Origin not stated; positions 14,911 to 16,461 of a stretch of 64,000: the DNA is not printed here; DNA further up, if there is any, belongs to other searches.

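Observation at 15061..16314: Single ORF fusing a TagA/WecG-type glycosyltransferase to an RppH-like Nudix hydrolase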

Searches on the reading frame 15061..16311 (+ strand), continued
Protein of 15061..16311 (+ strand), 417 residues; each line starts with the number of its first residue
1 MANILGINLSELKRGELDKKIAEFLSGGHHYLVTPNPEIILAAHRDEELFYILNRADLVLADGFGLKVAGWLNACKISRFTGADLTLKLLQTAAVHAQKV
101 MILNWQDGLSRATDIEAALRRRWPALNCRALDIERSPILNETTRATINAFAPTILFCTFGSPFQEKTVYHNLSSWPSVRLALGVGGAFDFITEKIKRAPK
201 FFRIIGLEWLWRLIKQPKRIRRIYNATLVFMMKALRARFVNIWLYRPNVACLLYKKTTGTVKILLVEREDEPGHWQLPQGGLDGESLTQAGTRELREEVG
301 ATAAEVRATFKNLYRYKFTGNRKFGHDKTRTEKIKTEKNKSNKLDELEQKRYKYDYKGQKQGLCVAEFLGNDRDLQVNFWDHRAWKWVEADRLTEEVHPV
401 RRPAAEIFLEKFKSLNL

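Call 31: fold_search(model_id=the predicted structure, library=pdb)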
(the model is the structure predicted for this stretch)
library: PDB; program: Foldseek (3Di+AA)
matches with E <= 10: 1319; with E <= 0.001: 253
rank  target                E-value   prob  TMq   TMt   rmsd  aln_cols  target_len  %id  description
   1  5wfg_A                1.9e-14  1.00  0.41  0.86   2.4       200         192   27  Crystal structure of the TarA wall teichoic acid glycosyltransferase bound to UDP (released 2019-01-16)
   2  7mpk_A                8.1e-14  1.00  0.42  0.85   2.4       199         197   28  Crystal structure of TagA with UDP-GlcNAc (released 2021-12-29)
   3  7mpk_B                1.6e-13  1.00  0.43  0.87   2.1       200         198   28  Crystal structure of TagA with UDP-GlcNAc (released 2021-12-29)
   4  5wfg_E                1.6e-13  1.00  0.41  0.84   2.5       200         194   26  Crystal structure of the TarA wall teichoic acid glycosyltransferase bound to UDP (released 2019-01-16)
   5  5wb4_E                1.9e-13  1.00  0.42  0.88   2.2       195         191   28  Crystal structure of the TarA wall teichoic acid glycosyltransferase (released 2019-01-16)
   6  5wfg_F                1.9e-13  1.00  0.41  0.85   2.5       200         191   26  Crystal structure of the TarA wall teichoic acid glycosyltransferase bound to UDP (released 2019-01-16)
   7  5wb4_A                2.7e-13  1.00  0.42  0.87   2.2       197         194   27  Crystal structure of the TarA wall teichoic acid glycosyltransferase (released 2019-01-16)
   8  7n41_A                2.7e-13  1.00  0.42  0.86   2.3       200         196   27  Crystal structure of TagA with UDP-ManNAc (released 2021-12-29)
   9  5wb4_C                3.6e-13  1.00  0.42  0.87   2.3       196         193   28  Crystal structure of the TarA wall teichoic acid glycosyltransferase (released 2019-01-16)
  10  7mpk_C                3.6e-13  1.00  0.43  0.87   2.4       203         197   27  Crystal structure of TagA with UDP-GlcNAc (released 2021-12-29)
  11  5wb4_B                4.3e-13  1.00  0.41  0.84   2.4       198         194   27  Crystal structure of the TarA wall teichoic acid glycosyltransferase (released 2019-01-16)
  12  5wfg_C                7.0e-13  1.00  0.41  0.85   2.4       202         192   27  Crystal structure of the TarA wall teichoic acid glycosyltransferase bound to UDP (released 2019-01-16)
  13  5wb4_F                8.9e-13  1.00  0.42  0.87   2.2       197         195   27  Crystal structure of the TarA wall teichoic acid glycosyltransferase (released 2019-01-16)
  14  5wfg_B                1.0e-12  1.00  0.40  0.83   2.5       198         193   27  Crystal structure of the TarA wall teichoic acid glycosyltransferase bound to UDP (released 2019-01-16)
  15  6d1q_B                1.0e-11  1.00  0.30  0.74   4.4       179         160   23  Crystal structure of E. coli RppH-DapF complex, monomer (released 2018-05-23)
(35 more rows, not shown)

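Call 70: find_encoding_contigs(protein=window:15061-16311:+, flank=1500, max_places=8)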
Protein window:15061-16311:+ (417 aa): 11 contigs read that carry it; 4 places shown.
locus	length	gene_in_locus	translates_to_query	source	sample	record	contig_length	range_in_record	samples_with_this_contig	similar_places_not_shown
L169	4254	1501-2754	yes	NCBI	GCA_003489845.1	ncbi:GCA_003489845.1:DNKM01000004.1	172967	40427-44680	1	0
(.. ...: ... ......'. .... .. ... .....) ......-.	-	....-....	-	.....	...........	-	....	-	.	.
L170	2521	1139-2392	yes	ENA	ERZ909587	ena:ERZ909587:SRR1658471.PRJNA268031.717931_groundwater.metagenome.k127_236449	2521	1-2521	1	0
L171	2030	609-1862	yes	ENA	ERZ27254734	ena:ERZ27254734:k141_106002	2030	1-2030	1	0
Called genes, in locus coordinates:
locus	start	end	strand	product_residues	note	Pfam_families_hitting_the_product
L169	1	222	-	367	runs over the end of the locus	PF09314:DUF1972 (weak), PF13439:Glyco_transf_4, PF13579:Glyco_trans_4_4, PF20706:GT4-conflict, PF00534:Glycos_transf_1, PF13692:Glyco_trans_1_4, PF13524:Glyco_trans_1_2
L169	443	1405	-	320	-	PF01544:CorA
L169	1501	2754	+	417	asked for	PF03808:Glyco_tran_WecG, PF00293:NUDIX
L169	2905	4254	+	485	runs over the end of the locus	PF00749:tRNA-synt_1c, PF19269:Anticodon_2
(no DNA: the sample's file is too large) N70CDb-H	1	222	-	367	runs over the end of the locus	PF09314:DUF1972 (weak), PF13439:Glyco_transf_4, PF13579:Glyco_trans_4_4, PF20706:GT4-conflict, PF00534:Glycos_transf_1, PF13692:Glyco_trans_1_4, PF13524:Glyco_trans_1_2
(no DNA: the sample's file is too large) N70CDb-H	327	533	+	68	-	-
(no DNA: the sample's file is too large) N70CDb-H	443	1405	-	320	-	PF01544:CorA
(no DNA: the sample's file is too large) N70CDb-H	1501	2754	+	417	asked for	PF03808:Glyco_tran_WecG, PF00293:NUDIX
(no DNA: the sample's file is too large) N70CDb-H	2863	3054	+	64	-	?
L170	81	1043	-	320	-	PF01544:CorA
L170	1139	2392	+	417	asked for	PF03808:Glyco_tran_WecG, PF00293:NUDIX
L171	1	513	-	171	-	?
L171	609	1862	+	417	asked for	PF03808:Glyco_tran_WecG, PF00293:NUDIX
